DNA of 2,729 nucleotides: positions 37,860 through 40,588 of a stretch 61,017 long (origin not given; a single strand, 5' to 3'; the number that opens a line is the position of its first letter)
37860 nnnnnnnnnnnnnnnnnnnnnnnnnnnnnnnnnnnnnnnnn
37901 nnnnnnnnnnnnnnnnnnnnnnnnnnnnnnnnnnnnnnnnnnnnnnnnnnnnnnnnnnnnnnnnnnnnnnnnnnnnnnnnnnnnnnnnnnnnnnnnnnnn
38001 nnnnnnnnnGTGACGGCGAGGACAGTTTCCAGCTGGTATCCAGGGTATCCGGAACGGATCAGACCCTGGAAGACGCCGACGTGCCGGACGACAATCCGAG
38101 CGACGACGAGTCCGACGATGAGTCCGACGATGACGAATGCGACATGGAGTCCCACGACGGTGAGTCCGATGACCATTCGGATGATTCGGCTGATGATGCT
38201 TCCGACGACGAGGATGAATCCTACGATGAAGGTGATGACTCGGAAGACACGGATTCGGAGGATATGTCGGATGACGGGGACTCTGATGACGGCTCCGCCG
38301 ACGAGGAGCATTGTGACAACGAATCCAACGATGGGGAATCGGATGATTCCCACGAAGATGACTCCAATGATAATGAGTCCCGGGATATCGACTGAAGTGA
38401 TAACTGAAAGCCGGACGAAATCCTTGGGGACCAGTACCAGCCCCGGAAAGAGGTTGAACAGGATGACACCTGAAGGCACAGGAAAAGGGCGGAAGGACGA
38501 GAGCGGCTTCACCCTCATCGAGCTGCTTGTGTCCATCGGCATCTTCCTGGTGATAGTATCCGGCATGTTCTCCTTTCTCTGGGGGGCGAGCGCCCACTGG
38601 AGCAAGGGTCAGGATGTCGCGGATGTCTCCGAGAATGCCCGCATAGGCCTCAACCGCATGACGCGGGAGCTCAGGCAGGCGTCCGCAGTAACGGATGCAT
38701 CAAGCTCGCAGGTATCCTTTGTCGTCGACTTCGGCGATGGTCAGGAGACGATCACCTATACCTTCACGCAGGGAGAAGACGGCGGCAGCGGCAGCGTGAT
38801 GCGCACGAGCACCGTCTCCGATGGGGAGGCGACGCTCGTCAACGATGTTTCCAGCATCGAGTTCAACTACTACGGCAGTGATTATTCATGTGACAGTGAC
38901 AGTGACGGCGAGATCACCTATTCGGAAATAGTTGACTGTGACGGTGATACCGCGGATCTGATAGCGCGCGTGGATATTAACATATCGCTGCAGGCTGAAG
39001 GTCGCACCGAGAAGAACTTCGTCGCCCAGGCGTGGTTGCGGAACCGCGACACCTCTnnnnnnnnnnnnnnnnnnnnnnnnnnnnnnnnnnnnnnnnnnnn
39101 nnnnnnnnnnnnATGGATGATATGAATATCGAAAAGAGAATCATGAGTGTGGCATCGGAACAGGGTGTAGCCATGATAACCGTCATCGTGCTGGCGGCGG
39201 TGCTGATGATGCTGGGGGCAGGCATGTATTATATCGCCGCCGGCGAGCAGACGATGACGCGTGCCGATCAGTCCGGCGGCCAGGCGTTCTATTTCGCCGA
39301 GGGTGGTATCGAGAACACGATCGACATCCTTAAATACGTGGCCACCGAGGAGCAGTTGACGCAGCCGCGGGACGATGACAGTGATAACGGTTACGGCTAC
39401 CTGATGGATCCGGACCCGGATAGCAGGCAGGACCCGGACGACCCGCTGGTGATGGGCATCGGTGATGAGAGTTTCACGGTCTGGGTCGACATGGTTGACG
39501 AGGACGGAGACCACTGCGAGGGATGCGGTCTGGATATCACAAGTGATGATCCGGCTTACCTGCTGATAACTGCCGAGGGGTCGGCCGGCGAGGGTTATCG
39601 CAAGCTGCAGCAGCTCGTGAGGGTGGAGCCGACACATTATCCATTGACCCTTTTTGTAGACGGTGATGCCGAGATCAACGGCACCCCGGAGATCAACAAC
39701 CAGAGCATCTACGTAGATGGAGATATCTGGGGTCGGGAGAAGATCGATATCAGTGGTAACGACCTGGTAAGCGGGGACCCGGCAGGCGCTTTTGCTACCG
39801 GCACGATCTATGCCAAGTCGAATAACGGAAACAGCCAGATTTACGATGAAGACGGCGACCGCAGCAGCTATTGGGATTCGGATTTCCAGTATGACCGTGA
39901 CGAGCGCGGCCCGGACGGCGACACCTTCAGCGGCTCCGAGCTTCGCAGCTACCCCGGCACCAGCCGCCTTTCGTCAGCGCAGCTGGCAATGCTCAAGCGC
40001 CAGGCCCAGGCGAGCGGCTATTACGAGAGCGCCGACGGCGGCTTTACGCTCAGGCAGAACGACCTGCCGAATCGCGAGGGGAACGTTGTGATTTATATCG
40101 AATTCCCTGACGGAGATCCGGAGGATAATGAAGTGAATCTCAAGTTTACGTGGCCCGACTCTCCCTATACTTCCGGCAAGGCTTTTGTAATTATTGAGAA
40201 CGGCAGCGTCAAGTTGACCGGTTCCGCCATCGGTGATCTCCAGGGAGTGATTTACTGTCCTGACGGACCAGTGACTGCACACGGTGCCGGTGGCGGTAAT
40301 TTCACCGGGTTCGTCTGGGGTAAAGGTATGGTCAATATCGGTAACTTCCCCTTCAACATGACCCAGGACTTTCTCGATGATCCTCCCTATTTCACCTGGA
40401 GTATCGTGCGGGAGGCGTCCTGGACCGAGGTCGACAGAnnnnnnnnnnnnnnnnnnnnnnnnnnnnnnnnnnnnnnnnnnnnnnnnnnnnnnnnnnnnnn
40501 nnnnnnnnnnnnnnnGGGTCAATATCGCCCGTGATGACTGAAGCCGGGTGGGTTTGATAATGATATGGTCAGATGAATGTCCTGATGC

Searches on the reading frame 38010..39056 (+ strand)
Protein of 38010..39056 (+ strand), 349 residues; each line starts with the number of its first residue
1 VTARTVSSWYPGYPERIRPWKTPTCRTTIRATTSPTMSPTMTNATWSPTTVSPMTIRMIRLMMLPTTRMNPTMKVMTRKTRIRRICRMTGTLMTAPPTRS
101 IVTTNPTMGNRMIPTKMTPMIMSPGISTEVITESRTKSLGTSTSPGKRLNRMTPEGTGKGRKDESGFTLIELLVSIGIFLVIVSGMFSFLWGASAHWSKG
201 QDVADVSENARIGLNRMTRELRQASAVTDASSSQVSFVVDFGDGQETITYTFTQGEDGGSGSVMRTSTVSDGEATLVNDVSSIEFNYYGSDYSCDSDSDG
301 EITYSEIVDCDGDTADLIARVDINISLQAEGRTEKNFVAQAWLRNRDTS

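Call 5: search_protein_families(library=pfam, proteins=[window:38010-39056:+], max_evalue=1)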
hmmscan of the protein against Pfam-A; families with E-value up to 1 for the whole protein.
window:38010-39056:+ (349 aa): 3 families
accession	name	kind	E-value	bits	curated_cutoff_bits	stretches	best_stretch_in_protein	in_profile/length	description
PF07963.17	N_methyl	-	3.7e-07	29.9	21.2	1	161-186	1-26/27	Prokaryotic N-terminal methylation motif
PF16460.11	Phage_TTP_11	-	0.045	13.9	28.4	1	230-304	82-138/154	Phage tail tube, TTP, lambda-like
PF10681.14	Rot1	-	0.69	9.9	23.2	0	45-85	133-170/209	Chaperone for protein-folding within the ER, fungal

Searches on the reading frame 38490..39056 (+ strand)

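Call 36: search_protein_families(library=ncbifam, proteins=[window:38490-39056:+], max_evalue=0.1)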
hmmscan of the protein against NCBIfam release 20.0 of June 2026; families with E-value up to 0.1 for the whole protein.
window:38490-39056:+ (189 aa): 10 families
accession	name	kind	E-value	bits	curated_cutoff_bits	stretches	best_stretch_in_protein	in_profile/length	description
TIGR02599.1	TIGR02599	subfamily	2.1e-06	27.2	256.5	1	6-65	1-60/361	Verru_Chthon cassette protein C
NF041002.1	pilin_ComGF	equivalog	5.2e-06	26.7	80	1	4-127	1-115/139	competence type IV pilus minor pilin ComGF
TIGR02532.1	IV_pilin_GFxxxE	domain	0.00021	21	16.3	1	5-25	2-22/24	prepilin-type N-terminal cleavage/methylation domain-containing protein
NF006453.0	PRK08808.1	equivalog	0.00032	19.8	295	1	3-68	5-70/211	type II secretion system protein J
NF038304.1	EPS_HpsC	equivalog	0.0017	18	200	1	2-70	18-86/318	hormogonium polysaccharide secretion pseudopilin HpsC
NF041013.1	T4P_ComGE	equivalog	0.0019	18.3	49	1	5-24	4-23/83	competence type IV pilus minor pilin ComGE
NF007800.0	PRK10506.1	equivalog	0.0065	16.3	158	1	2-62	6-59/163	prepilin peptidase-dependent protein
TIGR01711.1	gspJ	equivalog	0.0077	16.1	64.85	1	6-64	2-60/192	type II secretion system minor pseudopilin GspJ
TIGR04090.1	exp_by_SipW_IV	subfamily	0.012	15.4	60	1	89-177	90-179/241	BsaA family SipW-dependent biofilm matrix protein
TIGR01707.1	gspI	equivalog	0.046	14.2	44.35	1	6-26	1-21/101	type II secretion system minor pseudopilin GspI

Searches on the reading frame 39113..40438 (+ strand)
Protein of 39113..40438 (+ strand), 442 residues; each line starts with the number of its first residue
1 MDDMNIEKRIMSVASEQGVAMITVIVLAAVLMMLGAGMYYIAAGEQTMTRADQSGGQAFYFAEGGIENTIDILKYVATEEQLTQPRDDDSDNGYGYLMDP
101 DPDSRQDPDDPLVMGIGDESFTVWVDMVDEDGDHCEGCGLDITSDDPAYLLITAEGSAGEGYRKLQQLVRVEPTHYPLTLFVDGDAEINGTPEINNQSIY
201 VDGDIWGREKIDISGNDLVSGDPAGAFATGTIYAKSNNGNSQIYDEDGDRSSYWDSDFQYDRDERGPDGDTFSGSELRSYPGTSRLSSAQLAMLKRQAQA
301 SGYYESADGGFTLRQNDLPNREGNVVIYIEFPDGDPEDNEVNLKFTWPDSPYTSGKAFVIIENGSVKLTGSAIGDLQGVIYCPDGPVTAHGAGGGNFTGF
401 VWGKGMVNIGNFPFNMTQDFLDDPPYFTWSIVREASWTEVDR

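Call 5: search_protein_families(library=pfam, proteins=[window:39113-40438:+], max_evalue=1)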
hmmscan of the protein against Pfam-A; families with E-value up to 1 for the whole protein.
window:39113-40438:+ (442 aa): 2 families
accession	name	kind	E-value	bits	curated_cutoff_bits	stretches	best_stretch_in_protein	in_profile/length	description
PF14341.11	PilX_N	-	5.9e-05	23.4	25.5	1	17-67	1-51/51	PilX N-terminal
PF08880.16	QLQ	-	0.49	10.5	23.8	1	287-300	3-16/35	QLQ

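Call 21: search_solved_structures(query=window:39113-40438:+, max_evalue=10)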
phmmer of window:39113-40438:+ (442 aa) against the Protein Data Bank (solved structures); distinct sequences matched with E-value up to 10: 12.
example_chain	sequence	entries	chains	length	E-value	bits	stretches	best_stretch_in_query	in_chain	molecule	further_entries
7lep_G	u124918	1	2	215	0.68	12.2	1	25-96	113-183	Voltage-dependent calcium channel gamma-8 subunit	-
9nr7_F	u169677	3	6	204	0.72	12.1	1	26-96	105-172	Voltage-dependent calcium channel gamma-2 subunit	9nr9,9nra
9dhp_E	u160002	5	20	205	0.73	12.1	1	26-96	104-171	Voltage-dependent calcium channel gamma-2 subunit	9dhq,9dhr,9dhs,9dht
9e4y_E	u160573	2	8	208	0.75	12.1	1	26-96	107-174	Voltage-dependent calcium channel gamma-2 subunit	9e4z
9p9b_H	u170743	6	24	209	0.75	12.1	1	26-96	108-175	Voltage-dependent calcium channel gamma-2 subunit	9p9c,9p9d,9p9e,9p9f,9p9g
8vhv_A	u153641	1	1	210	0.76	12.1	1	26-96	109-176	Voltage-dependent calcium channel gamma-2 subunit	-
8pe1_C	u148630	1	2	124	0.89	11.8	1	268-342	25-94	Nanobody 4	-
9qdn_H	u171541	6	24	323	1.6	11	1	26-96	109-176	Voltage-dependent calcium channel gamma-2 subunit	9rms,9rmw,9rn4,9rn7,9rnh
8c1r_E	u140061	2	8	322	1.6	11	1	26-96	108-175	Voltage-dependent calcium channel gamma-2 subunit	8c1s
8piv_E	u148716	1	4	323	1.6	11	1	26-96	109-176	Voltage-dependent calcium channel gamma-2 subunit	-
5kk2_E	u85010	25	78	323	1.6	11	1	26-96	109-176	Voltage-dependent calcium channel gamma-2 subunit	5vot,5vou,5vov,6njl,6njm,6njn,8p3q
8fp4_E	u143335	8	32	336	1.7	10.9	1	26-96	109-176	Voltage-dependent calcium channel gamma-2 subunit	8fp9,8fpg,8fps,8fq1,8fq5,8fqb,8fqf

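Call 26: find_homologous_proteins(query=window:39113-40438:+)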
Query window:39113-40438:+ (442 aa): 66 proteins with E <= 0.001 among 8000 candidates.
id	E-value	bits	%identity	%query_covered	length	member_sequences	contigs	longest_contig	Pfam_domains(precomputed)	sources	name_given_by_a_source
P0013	0.0e+0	1016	100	100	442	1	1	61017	-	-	-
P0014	8.2e-256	867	83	100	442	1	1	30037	PF14341.12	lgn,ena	-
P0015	7.8e-229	779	78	95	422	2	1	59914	PF14341.12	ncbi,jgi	-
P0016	8.2e-205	699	69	95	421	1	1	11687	PF14341.12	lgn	-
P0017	3.3e-194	664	64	98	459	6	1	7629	PF14341.12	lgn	-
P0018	2.3e-193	662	64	97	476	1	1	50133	PF14341.12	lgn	-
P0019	2.6e-193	661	66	95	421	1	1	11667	PF14341.12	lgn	-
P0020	1.3e-187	643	64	98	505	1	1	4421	-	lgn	-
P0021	8.3e-181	620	61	97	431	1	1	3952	PF23981.2,PF14341.12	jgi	jgi:hypothetical protein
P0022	3.3e-179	615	61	99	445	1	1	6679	PF23981.2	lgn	-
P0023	1.0e-177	610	61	99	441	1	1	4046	PF14341.12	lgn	-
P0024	1.0e-176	607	60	99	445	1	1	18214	-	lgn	-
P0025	5.4e-176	604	59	97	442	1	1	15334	PF23981.2,PF14341.12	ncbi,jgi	ncbi:MAG: pilus assembly PilX N-terminal domain-containing protein [Thermoleophilia bacterium]|jgi:h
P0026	5.5e-174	598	60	97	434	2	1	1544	PF14341.12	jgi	-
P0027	1.0e-173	597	60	99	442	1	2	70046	PF23981.2,PF14341.12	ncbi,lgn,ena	-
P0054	1.1e-157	544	54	100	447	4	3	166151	PF23981.2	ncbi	ncbi:MAG: pilus assembly PilX family protein [Thermoleophilia bacterium]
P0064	9.7e-140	485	49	99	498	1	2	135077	-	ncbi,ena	-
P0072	8.2e-109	383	45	96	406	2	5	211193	-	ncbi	ncbi:MAG: hypothetical protein ACYC6B_03815 [Thermoleophilia bacterium]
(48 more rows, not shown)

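Call 31: search_protein_families(library=pfam, proteins=[P0027], max_evalue=0.00001)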
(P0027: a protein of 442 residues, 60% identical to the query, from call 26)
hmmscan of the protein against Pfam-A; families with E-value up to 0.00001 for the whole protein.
P0027 (442 aa): 2 families
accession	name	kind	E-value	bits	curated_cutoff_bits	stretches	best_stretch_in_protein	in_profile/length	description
PF14341.11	PilX_N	-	4.9e-09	36.5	25.5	1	13-62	2-51/51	PilX N-terminal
PF23981.1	DUF7305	-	4.6e-07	30.3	27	0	316-418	92-180/185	Domain of unknown function (DUF7305)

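Call 36: search_protein_families(library=ncbifam, proteins=[window:39113-40438:+], max_evalue=0.1)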
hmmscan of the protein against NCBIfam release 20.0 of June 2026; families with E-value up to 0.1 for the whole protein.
window:39113-40438:+ (442 aa): 2 families
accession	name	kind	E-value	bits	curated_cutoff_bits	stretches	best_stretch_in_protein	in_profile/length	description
NF037980.1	T2SS_GspK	equivalog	0.0017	18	130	1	16-79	1-64/307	type II secretion system minor pseudopilin GspK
NF033233.1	twin_helix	hypoth_equivalog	0.071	13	49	0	22-46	3-27/58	twin transmembrane helix small protein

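Call 39: find_encoding_contigs(protein=P0054, flank=10000, max_places=1)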
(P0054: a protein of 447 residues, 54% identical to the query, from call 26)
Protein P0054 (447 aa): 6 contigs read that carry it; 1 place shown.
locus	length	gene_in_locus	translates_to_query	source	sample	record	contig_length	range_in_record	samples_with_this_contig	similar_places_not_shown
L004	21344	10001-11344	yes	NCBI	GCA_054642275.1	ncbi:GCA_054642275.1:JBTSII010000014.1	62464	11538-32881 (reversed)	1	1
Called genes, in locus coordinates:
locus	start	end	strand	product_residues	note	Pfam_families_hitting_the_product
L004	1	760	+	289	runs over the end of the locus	PF08501:Shikimate_dh_N, PF01488:Shikimate_DH (weak), PF18317:SDH_C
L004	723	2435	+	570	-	PF05157:MshEN, PF00437:T2SSE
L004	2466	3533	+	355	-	PF00437:T2SSE, PF25199:nSTAND_NTPase5 (weak), PF13401:AAA_22 (faint), PF13555:AAA_29 (faint)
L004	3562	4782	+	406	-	PF28597:T2SSF_N, PF00482:T2SSF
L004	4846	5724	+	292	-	PF04542:Sigma70_r2, PF04539:Sigma70_r3 (weak), PF04545:Sigma70_r4, PF08281:Sigma70_r4_2 (faint)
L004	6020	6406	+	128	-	PF07963:N_methyl, PF16732:ComP_DUS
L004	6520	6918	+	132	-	PF07963:N_methyl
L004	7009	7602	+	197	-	PF07963:N_methyl (weak)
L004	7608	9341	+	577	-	PF07963:N_methyl (weak)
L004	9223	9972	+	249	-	PF07963:N_methyl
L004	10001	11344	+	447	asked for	PF23981:DUF7305 (faint)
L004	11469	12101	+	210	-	PF04199:Cyclase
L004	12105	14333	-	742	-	PF14742:GDE_N_bis, PF06202:GDE_C, PF22422:MGH1-like_GH, PF01204:Trehalase (faint)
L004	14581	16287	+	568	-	PF00920:ILVD_EDD_N, PF24877:ILV_EDD_C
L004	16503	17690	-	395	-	PF01676:Metalloenzyme, PF10143:PhosphMutase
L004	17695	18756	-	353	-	PF00291:PALP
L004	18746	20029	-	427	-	PF03447:NAD_binding_3, PF00742:Homoserine_dh, PF01842:ACT, PF22629:ACT_AHAS_ss (weak)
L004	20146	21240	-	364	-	PF24568:CC_PcsB, PF00877:NLPC_P60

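Call 40: find_encoding_contigs(protein=P0072, flank=10000, max_places=1)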
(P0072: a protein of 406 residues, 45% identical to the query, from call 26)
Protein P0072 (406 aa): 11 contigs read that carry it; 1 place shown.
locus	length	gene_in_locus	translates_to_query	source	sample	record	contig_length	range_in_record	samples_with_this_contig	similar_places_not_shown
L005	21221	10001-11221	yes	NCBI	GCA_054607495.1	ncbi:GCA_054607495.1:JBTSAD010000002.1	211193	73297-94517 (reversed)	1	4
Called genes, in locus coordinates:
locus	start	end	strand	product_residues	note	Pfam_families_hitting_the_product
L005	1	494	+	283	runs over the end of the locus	PF08501:Shikimate_dh_N, PF01488:Shikimate_DH (weak), PF03435:Sacchrp_dh_NADP (weak), PF18317:SDH_C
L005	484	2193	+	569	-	PF05157:MshEN, PF00437:T2SSE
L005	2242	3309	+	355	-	PF00437:T2SSE, PF25199:nSTAND_NTPase5 (weak), PF13401:AAA_22 (weak), PF13604:AAA_30 (faint)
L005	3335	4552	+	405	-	PF28597:T2SSF_N, PF00482:T2SSF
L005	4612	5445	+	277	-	PF04542:Sigma70_r2, PF04539:Sigma70_r3, PF08281:Sigma70_r4_2 (faint), PF04545:Sigma70_r4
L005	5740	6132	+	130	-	PF07963:N_methyl (weak), PF16732:ComP_DUS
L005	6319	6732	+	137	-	PF07963:N_methyl, PF16732:ComP_DUS (weak)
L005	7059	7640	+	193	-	PF07963:N_methyl (weak)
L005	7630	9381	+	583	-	PF07963:N_methyl (faint)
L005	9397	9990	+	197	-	PF07963:N_methyl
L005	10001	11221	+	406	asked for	-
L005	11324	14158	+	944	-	PF00690:Cation_ATPase_N, PF12710:HAD (faint), PF00122:E1-E2_ATPase, PF13246:Cation_ATPase, PF00702:Hydrolase, PF00689:Cation_ATPase_C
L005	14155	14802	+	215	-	PF02254:TrkA_N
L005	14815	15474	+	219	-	PF02254:TrkA_N, PF02080:TrkA_C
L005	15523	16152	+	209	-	PF04199:Cyclase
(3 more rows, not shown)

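Call 41: find_encoding_contigs(protein=P0064, flank=10000, max_places=1)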
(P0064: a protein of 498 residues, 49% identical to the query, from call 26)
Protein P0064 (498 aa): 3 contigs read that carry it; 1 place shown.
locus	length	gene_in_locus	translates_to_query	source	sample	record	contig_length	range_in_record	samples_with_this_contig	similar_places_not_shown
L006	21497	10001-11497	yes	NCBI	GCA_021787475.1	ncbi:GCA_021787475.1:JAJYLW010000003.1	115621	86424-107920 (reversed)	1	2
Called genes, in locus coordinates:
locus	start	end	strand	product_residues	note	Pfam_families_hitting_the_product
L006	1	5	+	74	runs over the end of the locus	PF03840:SecG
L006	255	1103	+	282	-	PF08501:Shikimate_dh_N, PF01488:Shikimate_DH, PF18317:SDH_C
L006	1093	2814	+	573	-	PF05157:MshEN, PF00437:T2SSE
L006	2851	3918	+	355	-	PF00437:T2SSE, PF03215:Rad17 (faint), PF13191:AAA_16 (faint), PF13401:AAA_22 (faint)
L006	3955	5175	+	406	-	PF28597:T2SSF_N, PF00482:T2SSF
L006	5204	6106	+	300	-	PF04542:Sigma70_r2, PF04539:Sigma70_r3 (weak), PF04545:Sigma70_r4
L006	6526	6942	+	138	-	PF07963:N_methyl (weak)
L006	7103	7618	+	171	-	PF07963:N_methyl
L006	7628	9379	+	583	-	-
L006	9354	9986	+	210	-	PF07963:N_methyl (weak)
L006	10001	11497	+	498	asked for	-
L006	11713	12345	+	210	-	PF04199:Cyclase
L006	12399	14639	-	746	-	PF14742:GDE_N_bis, PF06202:GDE_C, PF22422:MGH1-like_GH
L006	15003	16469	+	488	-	PF04055:Radical_SAM, PF13186:SPASM (weak)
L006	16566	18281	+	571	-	PF00920:ILVD_EDD_N, PF24877:ILV_EDD_C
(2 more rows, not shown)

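Call 49: predict_structure(alignment_id=A3)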
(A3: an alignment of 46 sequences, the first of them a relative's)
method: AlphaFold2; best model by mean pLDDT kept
length: 442 residues; sequences in the alignment: 46
mean_pLDDT: 84.5   pTM: 0.74
mean pLDDT of the five models: 84.5, 82.4, 81.7, 81.2, 80.1
residues with pLDDT >= 90: 196; 70-90: 179; 50-70: 48; < 50: 19
segments of 3 or more residues with pLDDT < 50: 1-4, 7-18
pLDDT, mean of each block of 10 residues (from residue 1): 47 48 62 60 60 78 87 86 89 91 91 83 93 90 87 89 91 78 93 92 96 92 94 93 95 95 93 88 79 89 92 90 91 92 86 86 89 77 91 73 90 87 82 82 78
secondary structure, 60 per line:
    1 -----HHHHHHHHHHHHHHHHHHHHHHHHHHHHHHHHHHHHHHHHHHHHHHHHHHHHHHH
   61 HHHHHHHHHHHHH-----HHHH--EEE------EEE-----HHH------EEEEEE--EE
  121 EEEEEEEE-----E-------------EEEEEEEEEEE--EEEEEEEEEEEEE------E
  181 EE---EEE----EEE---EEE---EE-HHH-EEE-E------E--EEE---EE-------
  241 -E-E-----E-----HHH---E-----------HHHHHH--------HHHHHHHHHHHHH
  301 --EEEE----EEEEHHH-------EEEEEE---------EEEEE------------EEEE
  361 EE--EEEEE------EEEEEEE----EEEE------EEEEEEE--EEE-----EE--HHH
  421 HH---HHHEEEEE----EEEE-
elements in order: H6-73 H79-82 E85-87 E94-96 E111-116 E119-128 E148-158 E161-173 E180-182 E186-188 E193-195 E199-201 E212-214 E226-228 H274-279 H288-300 E303-306 E311-314 E325-330 E340-344 E357-362 E365-369 E376-382 E387-390 E397-403 E406-408 H418-422 E429-433 E438-441

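Call 52: fold_search(model_id=the predicted structure, library=pdb)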
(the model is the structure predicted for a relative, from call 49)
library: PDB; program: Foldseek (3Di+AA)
matches with E <= 10: 88; with E <= 0.001: 3
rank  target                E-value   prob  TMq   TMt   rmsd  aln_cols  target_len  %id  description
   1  6qvi_C                1.1e-07  1.00  0.24  0.22  15.7       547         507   12  Crystal structure of competence-associated pilin ComZ from Thermus thermophilus (released 2019-05-29)
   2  6qvi_B                3.6e-07  1.00  0.21  0.19  17.2       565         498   11  Crystal structure of competence-associated pilin ComZ from Thermus thermophilus (released 2019-05-29)
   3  6qvi_A                2.9e-06  1.00  0.24  0.21  15.9       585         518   10  Crystal structure of competence-associated pilin ComZ from Thermus thermophilus (released 2019-05-29)
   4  4nuh                  2.1e-03  0.93  0.20  0.34  10.0       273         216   11  Crystal structure of mLeIBP, a capping head region swapped mutant of ice-binding protein (released 2014-04-16)
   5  7ehk                  3.0e-03  0.94  0.21  0.36  10.8       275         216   10  Crystal structure of C107S mutant of FfIBP (released 2022-03-02)
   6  9lhr_B                3.0e-03  0.85  0.17  0.29  12.7       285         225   10  Crystal structure of Ice binding protein from Candidatus Cryosericum odellii SMC5 (released 2025-09-03)
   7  6eio                  5.2e-03  0.87  0.17  0.30  13.1       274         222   13  Crystal structure of an ice binding protein from an Antarctic Biological Consortium (released 2018-03-28)
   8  3uyv_A                1.0e-02  0.93  0.23  0.38  10.7       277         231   12  Crystal structure of a glycosylated ice-binding protein (LeIBP) from Arctic yeast (released 2012-02-29)
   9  9lhr_A                1.9e-02  0.87  0.23  0.38  10.5       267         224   13  Crystal structure of Ice binding protein from Candidatus Cryosericum odellii SMC5 (released 2025-09-03)
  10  7bwx_A                1.1e-01  0.23  0.16  0.27  11.3       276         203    9  Crystal structure of ice-binding protein from an Antarctic ascomycete, Antarctomyces psychrotrophicus. (released 2020-05-27)
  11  4z05_A                1.1e-01  0.12  0.13  0.23  17.8       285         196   10  C. bescii Family 3 pectate lyase mutant E84A (released 2015-12-23)
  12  7bwy_A                1.3e-01  0.18  0.16  0.27  12.7       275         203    9  Crystal structure of ice-binding protein from an Antarctic ascomycete, Antarctomyces psychrotrophicus. (released 2020-05-27)
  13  5b5h                  1.7e-01  0.21  0.17  0.29  12.3       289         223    7  Hydrophobic ice-binding site confer hyperactivity on antifreeze protein from a snow mold fungus (released 2016-09-28)
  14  7ddb_A                2.5e-01  0.25  0.19  0.32  12.0       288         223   11  Crystal structure of fungal antifreeze protein with intermediate activity (released 2021-11-03)
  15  3vn3_A                2.7e-01  0.23  0.20  0.33  12.3       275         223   11  Fungal antifreeze protein exerts hyperactivity by constructing an inequable beta-helix (released 2012-06-06)
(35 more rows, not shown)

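Call 58: search_solved_structures(query=A3, max_evalue=1)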
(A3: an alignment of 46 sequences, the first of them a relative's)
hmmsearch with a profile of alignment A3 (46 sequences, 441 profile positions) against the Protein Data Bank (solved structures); distinct sequences matched with E-value up to 1: 1.
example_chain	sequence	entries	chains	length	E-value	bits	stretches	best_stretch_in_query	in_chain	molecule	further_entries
6hhq_P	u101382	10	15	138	0.6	12.1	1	215-290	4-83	40S ribosomal protein S14-B | Small ribosomal subunit protein uS11B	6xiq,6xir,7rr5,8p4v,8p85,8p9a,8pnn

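Call 68: find_related_loci(query=A3, collection=genome_contigs, flank=10000)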
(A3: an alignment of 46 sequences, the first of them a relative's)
Query A3 (442 aa) in genome_contigs; peptide patterns used: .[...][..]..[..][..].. (x = any residue, [..] = any of these).
29 stretches matched a pattern; 12 encode a relative of the query (tblastn E <= 1e-3); 12 distinct loci.
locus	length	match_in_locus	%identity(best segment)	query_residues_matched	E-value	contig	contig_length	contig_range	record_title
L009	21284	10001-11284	79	15-442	0e+0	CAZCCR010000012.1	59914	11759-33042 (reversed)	MAG TPA_asm: uncultured Gaiellales bacterium isolate binchicken_co253_66 genome assembly, contig: NODE_159_length_59914_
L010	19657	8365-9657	59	16-442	6e-180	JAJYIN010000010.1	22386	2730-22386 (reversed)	MAG: Actinomycetes bacterium isolate DBS2-1.bin123 NODE_4035_length_22386_cov_1.714183, whole genome shotgun sequence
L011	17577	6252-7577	60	4-442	6e-180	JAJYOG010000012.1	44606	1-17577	MAG: Actinomycetes bacterium isolate DBS2-5.bin27 NODE_564_length_44606_cov_4.537669, whole genome shotgun sequence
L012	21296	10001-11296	56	12-442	3e-168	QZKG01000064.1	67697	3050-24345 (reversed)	MAG: Gaiellales bacterium isolate SURF_19 Ga0104751_1000475, whole genome shotgun sequence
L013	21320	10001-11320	54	4-442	8e-164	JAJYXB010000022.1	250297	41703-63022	MAG: Actinomycetes bacterium isolate FK3.bin172 NODE_37_length_250297_cov_19.688908, whole genome shotgun sequence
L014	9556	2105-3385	57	16-441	1e-162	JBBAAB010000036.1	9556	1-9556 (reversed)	MAG: Thermoleophilia bacterium isolate SO_2017_GW3_30 scaffold_3527_c1_OW296A_2017, whole genome shotgun sequence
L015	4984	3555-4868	55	9-441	8e-161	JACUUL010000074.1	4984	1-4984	MAG: Thermoleophilia bacterium isolate Kmv30 NODE_7864_length_4984_cov_24.429093, whole genome shotgun sequence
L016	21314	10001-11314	52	6-442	3e-154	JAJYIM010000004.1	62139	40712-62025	MAG: Actinomycetes bacterium isolate DBS2-1.bin122 NODE_773_length_62139_cov_2.601529, whole genome shotgun sequence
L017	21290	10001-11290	51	11-442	2e-148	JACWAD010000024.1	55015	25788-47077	MAG: Thermoleophilia bacterium isolate B_ACT_02 k141_53249, whole genome shotgun sequence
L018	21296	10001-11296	49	6-442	2e-146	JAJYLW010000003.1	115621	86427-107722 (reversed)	MAG: Actinomycetes bacterium isolate DBS2-1.bin96 NODE_269_length_115621_cov_4.010563, whole genome shotgun sequence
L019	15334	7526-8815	59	14-442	4e-174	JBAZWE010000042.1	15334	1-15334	MAG: Thermoleophilia bacterium isolate SO_2017_GW1_27 NODE_14417_length_15334_cov_0.919905_OW334_2017, whole genome shot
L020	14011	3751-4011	33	26-112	3e-5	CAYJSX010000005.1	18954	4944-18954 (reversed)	MAG TPA_asm: uncultured Planctomycetia bacterium isolate ERP125453_co1_275 genome assembly, contig: NODE_2879_length_189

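Call 80: search_protein_families(library=pfam, proteins=[L004:7608-9338:+], max_evalue=0.1)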
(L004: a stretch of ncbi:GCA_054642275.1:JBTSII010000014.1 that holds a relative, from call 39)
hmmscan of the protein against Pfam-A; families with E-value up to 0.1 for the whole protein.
L004:7608-9338:+ (577 aa): 1 family
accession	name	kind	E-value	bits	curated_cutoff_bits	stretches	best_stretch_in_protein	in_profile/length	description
PF07963.17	N_methyl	-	2.9e-07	30.2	21.2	1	19-40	5-26/27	Prokaryotic N-terminal methylation motif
